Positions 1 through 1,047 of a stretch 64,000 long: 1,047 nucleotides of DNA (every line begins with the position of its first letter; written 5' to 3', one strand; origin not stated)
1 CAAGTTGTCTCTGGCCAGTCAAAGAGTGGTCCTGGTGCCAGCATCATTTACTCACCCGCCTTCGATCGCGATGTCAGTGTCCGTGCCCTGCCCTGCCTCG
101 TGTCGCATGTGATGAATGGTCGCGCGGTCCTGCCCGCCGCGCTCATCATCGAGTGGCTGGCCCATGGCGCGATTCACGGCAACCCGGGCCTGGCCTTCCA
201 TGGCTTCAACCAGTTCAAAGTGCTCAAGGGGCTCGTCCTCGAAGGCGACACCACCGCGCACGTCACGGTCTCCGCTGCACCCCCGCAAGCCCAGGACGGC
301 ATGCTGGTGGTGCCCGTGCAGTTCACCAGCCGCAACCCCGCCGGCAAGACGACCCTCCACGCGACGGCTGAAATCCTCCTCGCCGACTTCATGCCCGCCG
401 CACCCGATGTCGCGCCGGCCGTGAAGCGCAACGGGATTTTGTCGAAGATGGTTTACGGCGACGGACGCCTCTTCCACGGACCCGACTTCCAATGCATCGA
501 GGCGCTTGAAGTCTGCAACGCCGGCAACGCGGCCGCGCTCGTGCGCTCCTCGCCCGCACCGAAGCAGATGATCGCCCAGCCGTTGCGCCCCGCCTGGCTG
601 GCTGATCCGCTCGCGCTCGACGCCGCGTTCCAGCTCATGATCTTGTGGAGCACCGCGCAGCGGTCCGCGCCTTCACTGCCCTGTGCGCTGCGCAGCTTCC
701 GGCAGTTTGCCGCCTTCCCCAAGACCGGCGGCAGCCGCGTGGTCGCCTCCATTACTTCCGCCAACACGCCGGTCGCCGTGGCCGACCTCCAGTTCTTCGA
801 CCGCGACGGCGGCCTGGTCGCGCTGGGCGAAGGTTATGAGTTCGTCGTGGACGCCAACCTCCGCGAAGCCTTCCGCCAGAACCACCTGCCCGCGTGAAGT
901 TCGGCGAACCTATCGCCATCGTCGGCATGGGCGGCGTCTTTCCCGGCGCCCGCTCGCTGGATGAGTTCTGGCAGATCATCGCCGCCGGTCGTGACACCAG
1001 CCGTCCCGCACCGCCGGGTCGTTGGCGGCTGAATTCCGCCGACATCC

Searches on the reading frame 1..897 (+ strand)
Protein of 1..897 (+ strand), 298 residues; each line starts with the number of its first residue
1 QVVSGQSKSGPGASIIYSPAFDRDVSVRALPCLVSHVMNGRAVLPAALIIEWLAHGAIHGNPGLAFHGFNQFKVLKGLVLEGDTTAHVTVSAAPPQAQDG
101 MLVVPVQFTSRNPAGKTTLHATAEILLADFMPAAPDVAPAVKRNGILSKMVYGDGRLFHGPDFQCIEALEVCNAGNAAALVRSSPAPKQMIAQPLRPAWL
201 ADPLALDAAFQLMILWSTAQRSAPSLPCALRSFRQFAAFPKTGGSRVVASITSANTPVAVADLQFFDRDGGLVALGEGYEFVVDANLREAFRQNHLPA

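Call 4: search_protein_families(library=pfam, proteins=[window:1-897:+])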
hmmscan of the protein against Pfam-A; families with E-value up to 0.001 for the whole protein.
window:1-897:+ (298 aa): 2 families
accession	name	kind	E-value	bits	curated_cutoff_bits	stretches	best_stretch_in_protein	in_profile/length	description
PF14765.12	PS-DH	-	6.2e-16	58.8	23.7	1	153-281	27-156/166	Polyketide synthase dehydratase N-terminal domain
PF21089.3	PKS_DH_N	-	4.1e-06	27.1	27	1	20-97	17-93/103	Polyketide synthase dehydratase domain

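Call 5: search_protein_families(library=ncbifam, proteins=[window:1-897:+])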
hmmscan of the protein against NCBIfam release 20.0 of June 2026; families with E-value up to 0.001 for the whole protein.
window:1-897:+ (298 aa): 1 family
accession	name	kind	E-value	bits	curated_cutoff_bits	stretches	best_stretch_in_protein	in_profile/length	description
TIGR02813.1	omega_3_PfaA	subfamily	1.5e-15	55.1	1010.1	1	22-291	2300-2581/2582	polyketide-type polyunsaturated fatty acid synthase PfaA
